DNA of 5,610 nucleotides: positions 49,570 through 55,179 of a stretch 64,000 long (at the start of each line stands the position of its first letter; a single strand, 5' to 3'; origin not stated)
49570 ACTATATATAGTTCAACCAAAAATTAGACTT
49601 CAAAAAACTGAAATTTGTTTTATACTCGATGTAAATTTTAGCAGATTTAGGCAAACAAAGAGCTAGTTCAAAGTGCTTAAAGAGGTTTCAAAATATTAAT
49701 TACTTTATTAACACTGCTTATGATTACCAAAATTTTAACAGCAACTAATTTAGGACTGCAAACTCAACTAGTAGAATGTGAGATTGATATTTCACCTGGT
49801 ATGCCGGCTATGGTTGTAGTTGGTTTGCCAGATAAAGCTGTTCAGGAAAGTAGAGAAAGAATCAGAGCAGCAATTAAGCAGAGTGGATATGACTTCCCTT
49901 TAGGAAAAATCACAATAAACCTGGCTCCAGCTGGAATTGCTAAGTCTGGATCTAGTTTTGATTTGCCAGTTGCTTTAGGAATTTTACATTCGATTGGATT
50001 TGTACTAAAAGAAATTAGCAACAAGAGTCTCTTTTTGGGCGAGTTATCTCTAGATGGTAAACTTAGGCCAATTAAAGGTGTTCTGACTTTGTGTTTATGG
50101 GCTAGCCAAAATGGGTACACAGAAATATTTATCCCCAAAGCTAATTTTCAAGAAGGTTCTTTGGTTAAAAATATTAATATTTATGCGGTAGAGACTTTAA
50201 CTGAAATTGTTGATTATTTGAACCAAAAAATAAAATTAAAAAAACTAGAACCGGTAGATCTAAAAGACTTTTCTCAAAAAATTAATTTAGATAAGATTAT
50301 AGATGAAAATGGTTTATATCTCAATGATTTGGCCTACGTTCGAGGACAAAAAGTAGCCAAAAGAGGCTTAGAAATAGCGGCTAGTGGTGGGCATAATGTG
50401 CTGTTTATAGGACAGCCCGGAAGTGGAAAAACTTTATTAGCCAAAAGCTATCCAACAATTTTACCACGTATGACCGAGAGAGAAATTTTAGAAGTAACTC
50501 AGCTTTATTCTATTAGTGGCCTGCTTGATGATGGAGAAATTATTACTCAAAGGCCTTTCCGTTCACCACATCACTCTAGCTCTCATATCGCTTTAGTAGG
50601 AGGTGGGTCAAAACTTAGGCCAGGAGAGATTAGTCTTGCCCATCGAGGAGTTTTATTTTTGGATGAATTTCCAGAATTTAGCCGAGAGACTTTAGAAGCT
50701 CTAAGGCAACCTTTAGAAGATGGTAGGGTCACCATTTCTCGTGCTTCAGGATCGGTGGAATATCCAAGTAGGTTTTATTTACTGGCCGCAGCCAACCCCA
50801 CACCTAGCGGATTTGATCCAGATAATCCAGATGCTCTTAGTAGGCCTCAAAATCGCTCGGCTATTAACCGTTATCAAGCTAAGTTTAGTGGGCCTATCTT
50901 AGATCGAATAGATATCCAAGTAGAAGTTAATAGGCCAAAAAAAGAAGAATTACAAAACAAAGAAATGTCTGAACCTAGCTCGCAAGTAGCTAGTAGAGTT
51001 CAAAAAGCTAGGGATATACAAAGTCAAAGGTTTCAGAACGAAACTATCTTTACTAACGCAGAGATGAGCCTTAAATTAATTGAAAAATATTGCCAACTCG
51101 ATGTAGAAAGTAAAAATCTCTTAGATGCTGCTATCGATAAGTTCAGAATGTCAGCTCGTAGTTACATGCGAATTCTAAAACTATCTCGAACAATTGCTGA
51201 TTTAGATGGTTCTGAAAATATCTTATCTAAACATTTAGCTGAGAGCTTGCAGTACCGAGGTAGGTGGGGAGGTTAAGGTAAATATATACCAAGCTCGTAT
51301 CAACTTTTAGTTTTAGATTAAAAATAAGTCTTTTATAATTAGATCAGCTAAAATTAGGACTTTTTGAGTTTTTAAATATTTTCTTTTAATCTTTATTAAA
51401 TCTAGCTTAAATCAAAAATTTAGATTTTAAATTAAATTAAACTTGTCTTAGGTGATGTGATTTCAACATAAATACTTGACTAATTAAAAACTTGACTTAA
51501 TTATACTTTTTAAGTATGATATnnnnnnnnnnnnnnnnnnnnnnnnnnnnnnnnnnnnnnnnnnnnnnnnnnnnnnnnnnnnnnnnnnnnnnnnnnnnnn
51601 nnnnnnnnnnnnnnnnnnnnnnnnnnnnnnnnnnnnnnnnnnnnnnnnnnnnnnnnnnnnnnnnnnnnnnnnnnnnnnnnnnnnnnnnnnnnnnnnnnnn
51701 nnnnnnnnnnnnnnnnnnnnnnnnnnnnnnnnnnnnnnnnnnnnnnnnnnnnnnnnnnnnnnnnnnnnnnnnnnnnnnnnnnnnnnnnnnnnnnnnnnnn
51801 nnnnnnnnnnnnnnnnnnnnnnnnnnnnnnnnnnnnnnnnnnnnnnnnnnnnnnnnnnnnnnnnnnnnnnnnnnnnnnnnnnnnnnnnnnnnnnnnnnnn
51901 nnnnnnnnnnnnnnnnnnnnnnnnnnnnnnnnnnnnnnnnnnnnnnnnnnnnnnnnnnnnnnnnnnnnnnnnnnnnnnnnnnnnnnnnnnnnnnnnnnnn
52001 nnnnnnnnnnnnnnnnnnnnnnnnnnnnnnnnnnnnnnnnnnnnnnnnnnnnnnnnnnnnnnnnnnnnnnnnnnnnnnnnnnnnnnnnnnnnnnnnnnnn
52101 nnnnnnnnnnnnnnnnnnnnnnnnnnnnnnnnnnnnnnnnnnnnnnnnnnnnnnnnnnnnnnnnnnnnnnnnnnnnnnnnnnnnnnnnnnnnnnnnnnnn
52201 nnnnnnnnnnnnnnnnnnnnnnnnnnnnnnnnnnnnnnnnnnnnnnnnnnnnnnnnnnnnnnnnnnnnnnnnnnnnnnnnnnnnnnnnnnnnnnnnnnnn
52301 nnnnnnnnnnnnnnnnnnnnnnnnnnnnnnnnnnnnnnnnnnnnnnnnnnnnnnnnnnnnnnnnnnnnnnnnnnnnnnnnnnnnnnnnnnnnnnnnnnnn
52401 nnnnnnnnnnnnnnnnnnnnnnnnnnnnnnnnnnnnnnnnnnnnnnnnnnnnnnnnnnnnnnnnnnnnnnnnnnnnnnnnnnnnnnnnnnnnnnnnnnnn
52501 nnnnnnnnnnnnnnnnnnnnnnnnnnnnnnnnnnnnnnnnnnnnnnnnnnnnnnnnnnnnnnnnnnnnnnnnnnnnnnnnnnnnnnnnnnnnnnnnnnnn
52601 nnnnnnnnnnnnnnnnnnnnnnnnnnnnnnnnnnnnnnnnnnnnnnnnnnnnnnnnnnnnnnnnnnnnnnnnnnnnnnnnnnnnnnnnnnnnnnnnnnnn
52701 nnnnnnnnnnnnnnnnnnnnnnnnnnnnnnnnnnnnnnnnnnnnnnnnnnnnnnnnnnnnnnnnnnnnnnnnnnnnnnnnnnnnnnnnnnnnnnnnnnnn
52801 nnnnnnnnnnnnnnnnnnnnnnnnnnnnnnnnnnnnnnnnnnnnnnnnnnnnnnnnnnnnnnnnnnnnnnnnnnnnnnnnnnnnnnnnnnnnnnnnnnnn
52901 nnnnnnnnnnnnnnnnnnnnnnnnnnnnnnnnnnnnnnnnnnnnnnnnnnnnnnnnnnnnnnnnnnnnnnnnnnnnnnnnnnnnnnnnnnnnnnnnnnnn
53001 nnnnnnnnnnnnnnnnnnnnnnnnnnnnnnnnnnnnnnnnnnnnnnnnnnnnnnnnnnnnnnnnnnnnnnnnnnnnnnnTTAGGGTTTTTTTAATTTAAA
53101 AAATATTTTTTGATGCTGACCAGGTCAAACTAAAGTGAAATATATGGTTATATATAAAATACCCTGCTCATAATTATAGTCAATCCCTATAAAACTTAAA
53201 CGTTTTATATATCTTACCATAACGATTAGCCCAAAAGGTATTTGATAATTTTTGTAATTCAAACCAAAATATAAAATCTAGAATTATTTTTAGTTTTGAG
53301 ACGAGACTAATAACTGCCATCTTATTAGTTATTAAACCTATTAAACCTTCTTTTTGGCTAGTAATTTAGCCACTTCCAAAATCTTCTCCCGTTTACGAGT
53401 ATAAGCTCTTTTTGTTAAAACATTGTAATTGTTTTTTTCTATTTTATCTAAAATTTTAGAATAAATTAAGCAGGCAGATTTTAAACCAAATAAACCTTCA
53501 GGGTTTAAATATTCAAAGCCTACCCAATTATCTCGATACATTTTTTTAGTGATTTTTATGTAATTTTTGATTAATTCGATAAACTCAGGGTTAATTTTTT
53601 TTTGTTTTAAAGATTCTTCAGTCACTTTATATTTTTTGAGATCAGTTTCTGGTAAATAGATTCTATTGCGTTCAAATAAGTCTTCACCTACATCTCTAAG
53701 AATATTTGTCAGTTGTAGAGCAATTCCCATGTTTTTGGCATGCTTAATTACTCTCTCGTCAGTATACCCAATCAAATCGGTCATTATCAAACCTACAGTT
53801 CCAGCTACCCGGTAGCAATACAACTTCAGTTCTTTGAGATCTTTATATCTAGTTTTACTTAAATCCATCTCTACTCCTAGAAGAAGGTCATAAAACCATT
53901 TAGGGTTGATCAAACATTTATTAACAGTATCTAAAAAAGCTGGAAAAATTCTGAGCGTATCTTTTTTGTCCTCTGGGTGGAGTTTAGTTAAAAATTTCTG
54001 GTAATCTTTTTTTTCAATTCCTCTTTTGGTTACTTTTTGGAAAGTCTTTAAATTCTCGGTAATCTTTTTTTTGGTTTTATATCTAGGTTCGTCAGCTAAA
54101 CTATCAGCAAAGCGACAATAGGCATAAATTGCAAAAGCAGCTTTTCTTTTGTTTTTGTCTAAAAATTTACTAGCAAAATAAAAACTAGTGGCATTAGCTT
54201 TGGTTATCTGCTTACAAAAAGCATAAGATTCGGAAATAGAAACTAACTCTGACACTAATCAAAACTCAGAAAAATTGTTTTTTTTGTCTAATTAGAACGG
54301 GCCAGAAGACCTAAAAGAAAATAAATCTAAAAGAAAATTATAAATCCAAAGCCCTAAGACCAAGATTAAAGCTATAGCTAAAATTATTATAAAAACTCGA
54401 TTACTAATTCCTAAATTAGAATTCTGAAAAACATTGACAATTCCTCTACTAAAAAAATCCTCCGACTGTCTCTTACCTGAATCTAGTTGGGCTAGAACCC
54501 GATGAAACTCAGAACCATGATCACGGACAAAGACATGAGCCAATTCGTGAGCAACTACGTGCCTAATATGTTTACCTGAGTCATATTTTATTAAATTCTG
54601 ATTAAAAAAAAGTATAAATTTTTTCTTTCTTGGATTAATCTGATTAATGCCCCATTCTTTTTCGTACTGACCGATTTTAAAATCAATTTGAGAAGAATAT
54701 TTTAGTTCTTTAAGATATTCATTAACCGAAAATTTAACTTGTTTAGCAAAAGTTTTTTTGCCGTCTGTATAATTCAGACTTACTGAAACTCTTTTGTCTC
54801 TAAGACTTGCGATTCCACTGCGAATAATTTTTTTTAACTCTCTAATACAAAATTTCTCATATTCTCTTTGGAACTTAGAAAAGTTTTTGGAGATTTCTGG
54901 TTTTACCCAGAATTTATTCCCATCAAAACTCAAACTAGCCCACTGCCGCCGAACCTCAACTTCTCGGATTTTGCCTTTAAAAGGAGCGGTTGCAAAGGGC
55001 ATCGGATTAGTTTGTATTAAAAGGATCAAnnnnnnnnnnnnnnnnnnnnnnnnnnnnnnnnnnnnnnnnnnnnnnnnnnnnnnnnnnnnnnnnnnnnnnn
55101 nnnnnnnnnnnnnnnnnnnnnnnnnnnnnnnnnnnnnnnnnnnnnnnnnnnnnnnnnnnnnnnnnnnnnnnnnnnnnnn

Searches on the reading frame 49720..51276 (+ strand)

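Call 6: search_protein_families(library=pfam, proteins=[window:49720-51276:+], max_evalue=0.01)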
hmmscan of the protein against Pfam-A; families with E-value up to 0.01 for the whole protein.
window:49720-51276:+ (518 aa): 9 families
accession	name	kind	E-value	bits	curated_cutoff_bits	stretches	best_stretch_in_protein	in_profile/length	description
PF01078.27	Mg_chelatase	-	9e-83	277.2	20.3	1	203-410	1-206/207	Magnesium chelatase, subunit ChlI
PF13541.12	ChlI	-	7e-43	145.8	27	1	21-142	2-121/121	Subunit ChlI of Mg-chelatase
PF13335.12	Mg_chelatase_C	-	8.2e-32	110.1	26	1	418-513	2-94/94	Magnesium chelatase, subunit ChlI C-terminal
PF00493.29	MCM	-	2.4e-11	43.6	23.3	1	299-370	112-183/224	MCM P-loop domain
PF07728.20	AAA_5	-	6e-09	36.5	22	1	226-363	1-126/139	AAA domain (dynein-related subfamily)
PF00158.32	Sigma54_activat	-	1.8e-05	25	20.2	0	295-358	80-141/168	Sigma-54 interaction domain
PF05362.19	Lon_C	-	4.8e-05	23.5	21.1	1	25-165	50-200/205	Lon protease (S16) C-terminal proteolytic domain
PF13401.12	AAA_22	-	0.00073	20.3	27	1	226-333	7-109/130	AAA domain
PF00004.35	AAA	-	0.0018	19.1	21.2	0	227-359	1-109/131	ATPase family associated with various cellular activities (AAA)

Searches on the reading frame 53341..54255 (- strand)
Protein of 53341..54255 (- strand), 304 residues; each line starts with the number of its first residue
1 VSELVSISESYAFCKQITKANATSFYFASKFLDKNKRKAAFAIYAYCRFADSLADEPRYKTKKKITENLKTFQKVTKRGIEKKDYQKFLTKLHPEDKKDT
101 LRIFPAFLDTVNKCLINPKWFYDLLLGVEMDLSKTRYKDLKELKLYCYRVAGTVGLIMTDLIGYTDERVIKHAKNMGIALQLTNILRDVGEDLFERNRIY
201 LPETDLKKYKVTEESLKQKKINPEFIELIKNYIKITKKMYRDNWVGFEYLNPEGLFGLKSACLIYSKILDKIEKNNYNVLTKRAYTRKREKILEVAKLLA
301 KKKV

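Call 6: search_protein_families(library=pfam, proteins=[window:53341-54255:-], max_evalue=0.01)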
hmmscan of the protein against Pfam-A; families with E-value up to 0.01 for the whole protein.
window:53341-54255:- (304 aa): 1 family
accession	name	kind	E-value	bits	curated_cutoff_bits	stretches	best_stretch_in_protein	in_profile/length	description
PF00494.24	SQS_PSY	-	1.4e-68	231.9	26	1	20-289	3-262/263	Squalene/phytoene synthase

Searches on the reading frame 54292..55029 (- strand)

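Call 6: search_protein_families(library=pfam, proteins=[window:54292-55029:-], max_evalue=0.01)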
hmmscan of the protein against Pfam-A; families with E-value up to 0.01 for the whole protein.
window:54292-55029:- (245 aa): 4 families
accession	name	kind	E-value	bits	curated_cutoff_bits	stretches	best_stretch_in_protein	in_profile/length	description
PF01863.23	YgjP-like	-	5.9e-09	36.7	26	1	95-184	113-195/207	YgjP-like, metallopeptidase domain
PF10263.15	SprT-like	-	7.9e-06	26.1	25.6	1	116-184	22-97/108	SprT-like family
PF08325.16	WLM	-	3.4e-05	24.5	26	1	98-185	36-113/190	WLM domain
PF18894.6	PhageMetallopep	-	0.0067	16.9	23.7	0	113-172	59-99/134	Putative phage metallopeptidase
